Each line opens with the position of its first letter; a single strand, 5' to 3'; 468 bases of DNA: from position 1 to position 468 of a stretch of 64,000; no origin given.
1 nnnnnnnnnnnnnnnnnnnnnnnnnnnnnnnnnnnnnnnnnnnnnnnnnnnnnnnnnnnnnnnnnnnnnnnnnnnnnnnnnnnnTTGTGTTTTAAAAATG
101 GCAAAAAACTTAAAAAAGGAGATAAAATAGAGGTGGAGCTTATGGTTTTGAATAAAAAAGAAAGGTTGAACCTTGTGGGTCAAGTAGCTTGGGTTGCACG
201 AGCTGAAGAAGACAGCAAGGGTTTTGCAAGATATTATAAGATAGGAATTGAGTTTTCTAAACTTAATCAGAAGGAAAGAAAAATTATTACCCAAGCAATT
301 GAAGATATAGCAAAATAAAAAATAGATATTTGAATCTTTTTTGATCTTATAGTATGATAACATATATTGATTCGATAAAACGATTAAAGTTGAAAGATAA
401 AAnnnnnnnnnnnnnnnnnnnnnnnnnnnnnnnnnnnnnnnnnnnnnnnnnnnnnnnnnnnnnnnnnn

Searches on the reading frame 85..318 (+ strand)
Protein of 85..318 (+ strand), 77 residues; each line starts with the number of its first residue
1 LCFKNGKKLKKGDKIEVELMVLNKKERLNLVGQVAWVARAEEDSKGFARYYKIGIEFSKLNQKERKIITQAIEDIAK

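Call 26: search_protein_families(library=pfam, proteins=[window:85-318:+], max_evalue=10)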
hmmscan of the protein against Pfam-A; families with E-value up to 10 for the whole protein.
window:85-318:+ (77 aa): 2 families
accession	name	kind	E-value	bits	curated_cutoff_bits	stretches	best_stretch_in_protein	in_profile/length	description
PF07238.19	PilZ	-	8.3e-06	26.5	22.5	1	3-72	37-100/102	PilZ domain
PF23843.2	DUF7210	-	0.079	13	27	1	5-17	12-24/38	Domain of unknown function (DUF7210)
